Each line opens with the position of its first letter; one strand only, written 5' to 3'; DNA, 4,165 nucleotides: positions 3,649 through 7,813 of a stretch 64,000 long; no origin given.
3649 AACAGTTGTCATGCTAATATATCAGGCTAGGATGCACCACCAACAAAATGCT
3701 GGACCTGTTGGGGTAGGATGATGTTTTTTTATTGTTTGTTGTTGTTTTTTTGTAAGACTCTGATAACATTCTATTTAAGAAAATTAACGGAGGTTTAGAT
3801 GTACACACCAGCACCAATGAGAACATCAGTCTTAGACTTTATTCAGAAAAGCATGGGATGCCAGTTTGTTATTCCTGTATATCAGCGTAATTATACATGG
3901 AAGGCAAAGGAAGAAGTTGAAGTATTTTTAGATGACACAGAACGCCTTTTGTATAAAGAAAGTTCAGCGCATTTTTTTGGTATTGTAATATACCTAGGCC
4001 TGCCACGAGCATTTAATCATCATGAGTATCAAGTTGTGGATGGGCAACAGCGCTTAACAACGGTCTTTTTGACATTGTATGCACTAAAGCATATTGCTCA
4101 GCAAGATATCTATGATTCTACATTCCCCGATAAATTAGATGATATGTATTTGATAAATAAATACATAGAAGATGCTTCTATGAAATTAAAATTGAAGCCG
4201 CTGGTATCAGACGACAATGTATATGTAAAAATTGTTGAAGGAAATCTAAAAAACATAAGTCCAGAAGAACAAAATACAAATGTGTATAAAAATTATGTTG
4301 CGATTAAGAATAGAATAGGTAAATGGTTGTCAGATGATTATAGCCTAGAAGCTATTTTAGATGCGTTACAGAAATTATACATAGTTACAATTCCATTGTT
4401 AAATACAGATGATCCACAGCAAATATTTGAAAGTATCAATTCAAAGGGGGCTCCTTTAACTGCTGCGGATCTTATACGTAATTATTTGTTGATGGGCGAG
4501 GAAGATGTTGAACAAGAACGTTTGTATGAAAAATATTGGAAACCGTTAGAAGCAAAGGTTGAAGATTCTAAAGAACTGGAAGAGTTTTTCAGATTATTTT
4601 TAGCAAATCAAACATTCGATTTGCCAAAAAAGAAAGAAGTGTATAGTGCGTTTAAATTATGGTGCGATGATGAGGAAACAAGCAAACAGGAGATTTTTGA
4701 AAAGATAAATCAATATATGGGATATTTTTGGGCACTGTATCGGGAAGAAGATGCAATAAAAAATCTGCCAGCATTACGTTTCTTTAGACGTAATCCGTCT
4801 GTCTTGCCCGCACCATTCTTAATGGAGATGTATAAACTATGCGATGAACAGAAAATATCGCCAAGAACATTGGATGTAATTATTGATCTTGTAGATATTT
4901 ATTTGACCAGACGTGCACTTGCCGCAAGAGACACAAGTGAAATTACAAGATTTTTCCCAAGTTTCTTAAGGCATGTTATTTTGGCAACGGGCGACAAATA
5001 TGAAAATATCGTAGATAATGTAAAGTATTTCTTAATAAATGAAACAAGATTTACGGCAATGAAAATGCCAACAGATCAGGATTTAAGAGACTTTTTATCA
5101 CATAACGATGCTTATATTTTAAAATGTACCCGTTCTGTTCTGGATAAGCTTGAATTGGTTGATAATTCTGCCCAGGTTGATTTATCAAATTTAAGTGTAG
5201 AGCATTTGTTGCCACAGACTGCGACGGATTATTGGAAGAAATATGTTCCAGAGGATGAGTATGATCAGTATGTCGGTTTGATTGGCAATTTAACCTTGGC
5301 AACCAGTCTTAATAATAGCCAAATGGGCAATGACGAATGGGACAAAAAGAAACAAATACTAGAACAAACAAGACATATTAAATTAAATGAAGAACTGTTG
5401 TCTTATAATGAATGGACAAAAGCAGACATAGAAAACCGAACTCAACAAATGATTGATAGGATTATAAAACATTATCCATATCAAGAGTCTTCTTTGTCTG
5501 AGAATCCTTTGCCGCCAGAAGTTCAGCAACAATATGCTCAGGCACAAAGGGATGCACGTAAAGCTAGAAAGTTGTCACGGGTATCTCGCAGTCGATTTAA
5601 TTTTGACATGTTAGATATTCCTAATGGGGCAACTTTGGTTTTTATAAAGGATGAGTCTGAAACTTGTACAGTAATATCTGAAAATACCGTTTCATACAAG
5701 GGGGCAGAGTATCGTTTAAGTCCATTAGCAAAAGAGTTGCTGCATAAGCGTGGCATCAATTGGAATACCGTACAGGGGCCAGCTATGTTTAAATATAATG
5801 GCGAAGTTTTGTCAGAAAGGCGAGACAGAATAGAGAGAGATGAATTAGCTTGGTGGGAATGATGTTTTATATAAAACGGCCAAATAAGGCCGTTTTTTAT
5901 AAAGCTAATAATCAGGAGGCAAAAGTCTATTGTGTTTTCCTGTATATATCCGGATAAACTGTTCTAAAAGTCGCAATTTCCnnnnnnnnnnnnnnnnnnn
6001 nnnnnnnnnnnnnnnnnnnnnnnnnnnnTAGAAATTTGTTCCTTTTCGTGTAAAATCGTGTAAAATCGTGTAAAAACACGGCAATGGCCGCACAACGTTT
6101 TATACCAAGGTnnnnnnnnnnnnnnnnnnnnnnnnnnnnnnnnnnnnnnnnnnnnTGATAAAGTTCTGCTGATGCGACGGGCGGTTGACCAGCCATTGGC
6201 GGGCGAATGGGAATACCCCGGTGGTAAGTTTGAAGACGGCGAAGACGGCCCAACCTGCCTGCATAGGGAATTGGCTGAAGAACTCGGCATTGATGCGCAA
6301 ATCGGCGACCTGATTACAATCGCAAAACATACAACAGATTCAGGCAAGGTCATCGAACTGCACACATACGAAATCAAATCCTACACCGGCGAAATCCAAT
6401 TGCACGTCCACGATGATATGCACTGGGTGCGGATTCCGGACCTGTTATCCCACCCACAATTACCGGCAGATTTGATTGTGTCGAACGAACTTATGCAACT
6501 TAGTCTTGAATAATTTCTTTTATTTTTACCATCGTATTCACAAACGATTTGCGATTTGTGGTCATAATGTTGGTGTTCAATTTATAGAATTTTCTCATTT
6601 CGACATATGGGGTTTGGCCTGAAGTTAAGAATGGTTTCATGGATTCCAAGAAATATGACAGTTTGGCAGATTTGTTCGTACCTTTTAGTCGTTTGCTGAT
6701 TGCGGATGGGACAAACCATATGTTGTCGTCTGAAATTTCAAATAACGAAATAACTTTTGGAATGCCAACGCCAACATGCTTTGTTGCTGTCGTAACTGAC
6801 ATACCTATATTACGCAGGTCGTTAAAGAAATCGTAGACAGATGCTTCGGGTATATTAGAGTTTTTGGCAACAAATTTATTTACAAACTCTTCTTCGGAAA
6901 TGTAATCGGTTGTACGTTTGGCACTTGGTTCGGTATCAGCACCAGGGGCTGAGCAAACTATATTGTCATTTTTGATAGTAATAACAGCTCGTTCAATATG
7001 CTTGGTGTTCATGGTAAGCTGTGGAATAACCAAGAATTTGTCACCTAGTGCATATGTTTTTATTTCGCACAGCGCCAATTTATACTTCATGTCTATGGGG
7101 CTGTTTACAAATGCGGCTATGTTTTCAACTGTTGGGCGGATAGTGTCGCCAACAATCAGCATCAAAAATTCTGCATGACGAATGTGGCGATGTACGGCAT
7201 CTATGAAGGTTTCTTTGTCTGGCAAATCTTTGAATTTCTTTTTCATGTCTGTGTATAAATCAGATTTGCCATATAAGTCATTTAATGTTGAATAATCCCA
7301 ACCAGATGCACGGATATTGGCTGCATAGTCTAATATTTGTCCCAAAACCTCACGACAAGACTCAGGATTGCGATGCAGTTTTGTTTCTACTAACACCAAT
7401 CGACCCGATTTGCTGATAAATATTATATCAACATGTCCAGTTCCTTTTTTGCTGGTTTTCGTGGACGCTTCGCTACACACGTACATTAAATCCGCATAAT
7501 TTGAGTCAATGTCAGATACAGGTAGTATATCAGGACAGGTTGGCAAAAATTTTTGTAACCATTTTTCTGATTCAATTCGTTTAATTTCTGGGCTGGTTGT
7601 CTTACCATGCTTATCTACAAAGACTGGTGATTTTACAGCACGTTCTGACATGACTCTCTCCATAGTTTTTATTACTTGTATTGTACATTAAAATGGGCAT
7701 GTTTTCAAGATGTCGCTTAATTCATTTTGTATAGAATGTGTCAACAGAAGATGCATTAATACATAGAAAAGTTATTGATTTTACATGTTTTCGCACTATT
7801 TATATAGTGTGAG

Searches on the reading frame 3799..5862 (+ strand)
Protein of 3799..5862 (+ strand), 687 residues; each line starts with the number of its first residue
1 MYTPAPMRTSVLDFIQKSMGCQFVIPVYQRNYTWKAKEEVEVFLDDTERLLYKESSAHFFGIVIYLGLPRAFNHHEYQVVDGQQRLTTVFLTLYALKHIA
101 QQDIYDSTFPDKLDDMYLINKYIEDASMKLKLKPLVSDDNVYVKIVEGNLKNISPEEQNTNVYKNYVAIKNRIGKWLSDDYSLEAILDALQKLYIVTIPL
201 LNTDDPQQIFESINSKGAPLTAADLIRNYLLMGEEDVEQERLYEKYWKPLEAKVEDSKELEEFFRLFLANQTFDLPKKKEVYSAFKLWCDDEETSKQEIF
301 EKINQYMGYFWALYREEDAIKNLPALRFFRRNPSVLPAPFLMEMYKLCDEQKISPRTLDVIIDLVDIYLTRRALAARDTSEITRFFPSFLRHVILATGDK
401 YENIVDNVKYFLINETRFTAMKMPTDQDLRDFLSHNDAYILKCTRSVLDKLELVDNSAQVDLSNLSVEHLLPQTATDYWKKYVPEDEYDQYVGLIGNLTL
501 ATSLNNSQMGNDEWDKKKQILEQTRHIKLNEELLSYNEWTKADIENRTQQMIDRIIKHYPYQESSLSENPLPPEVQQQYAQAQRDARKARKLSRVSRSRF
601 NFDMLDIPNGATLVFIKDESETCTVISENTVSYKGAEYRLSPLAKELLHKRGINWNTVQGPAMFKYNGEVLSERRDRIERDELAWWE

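Call 11: search_protein_families(library=pfam, proteins=[window:3799-5862:+], max_evalue=0.01)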
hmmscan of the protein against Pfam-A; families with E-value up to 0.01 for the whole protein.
window:3799-5862:+ (687 aa): 2 families
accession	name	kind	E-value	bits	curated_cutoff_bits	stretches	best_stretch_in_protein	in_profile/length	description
PF03235.19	GmrSD_N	-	2.3e-31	109.9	33.2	1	16-231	6-199/199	GmrSD restriction endonuclease, N-terminal domain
PF07510.16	GmrSD_C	-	5.6e-23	81.8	23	1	424-553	2-137/138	GmrSD restriction endonucleases, C-terminal domain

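Call 29: search_protein_families(library=padloc, proteins=[window:3799-5862:+], max_evalue=0.00001)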
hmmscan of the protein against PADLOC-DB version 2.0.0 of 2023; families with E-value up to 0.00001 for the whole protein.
window:3799-5862:+ (687 aa): 29 families (the best 25 are shown)
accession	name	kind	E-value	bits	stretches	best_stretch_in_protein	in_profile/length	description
PDLC02693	Orf5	-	7.9e-101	336.7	1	21-558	7-541/543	Orf5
PDLC04155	HEC-06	-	1.2e-53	180.5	1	22-561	20-560/562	-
PDLC02702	Orf5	-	1.5e-53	180.4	1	22-561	2-543/543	Orf5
PDLC04157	HEC-06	-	8.6e-52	174.5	1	21-559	21-555/558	-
PDLC04154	HEC-06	-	5.8e-49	165.2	1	20-554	21-559/569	-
PDLC02695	Orf5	-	3.9e-46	155.6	2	21-286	18-308/601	Orf5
PDLC02687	Orf5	-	2.4e-43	146.7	1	19-542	14-541/543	Orf5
PDLC02700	Orf5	-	3.9e-41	139.4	2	22-301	11-290/555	Orf5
PDLC02701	Orf5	-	3.1e-36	123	2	23-305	20-323/596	Orf5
PDLC02691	Orf5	-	1.5e-30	104.4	2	13-306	11-327/579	Orf5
PDLC05041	PDC-S57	-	1.1e-25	88.5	1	573-680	100-208/212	-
PDLC02690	Orf5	-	1.8e-23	81.2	2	23-264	10-245/531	Orf5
PDLC02686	Orf5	-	8.3e-23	78.7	2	20-264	18-270/566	Orf5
PDLC05043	PDC-S57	-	1.1e-22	78.7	1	577-680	119-218/221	-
PDLC02792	SspE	-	7.4e-22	75.5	2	9-103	11-117/771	SspE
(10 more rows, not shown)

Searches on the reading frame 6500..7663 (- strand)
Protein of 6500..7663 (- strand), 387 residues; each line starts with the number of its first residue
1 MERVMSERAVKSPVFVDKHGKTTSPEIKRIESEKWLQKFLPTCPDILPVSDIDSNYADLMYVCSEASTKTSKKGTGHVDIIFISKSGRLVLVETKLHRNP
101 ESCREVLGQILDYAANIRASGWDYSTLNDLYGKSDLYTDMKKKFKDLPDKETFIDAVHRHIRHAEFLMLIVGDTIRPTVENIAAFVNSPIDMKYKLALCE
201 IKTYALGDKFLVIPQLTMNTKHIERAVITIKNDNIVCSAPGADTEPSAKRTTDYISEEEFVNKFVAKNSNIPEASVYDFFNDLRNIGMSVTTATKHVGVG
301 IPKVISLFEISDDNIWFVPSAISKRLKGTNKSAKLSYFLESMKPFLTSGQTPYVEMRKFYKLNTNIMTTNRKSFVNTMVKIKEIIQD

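Call 11: search_protein_families(library=pfam, proteins=[window:6500-7663:-], max_evalue=0.01)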
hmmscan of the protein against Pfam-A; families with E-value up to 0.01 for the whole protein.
window:6500-7663:- (387 aa): 0 families

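Call 29: search_protein_families(library=padloc, proteins=[window:6500-7663:-], max_evalue=0.00001)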
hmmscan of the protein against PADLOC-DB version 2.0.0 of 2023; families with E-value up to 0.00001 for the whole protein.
window:6500-7663:- (387 aa): 1 family
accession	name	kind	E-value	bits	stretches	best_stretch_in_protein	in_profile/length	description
PDLC04916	PDC-S11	-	2e-10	38.3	1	24-194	16-162/358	-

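Call 66: search_protein_families(library=ncbifam, proteins=[window:6500-7663:-], max_evalue=1e-10)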
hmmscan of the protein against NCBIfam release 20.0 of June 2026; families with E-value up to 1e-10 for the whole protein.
window:6500-7663:- (387 aa): 0 families
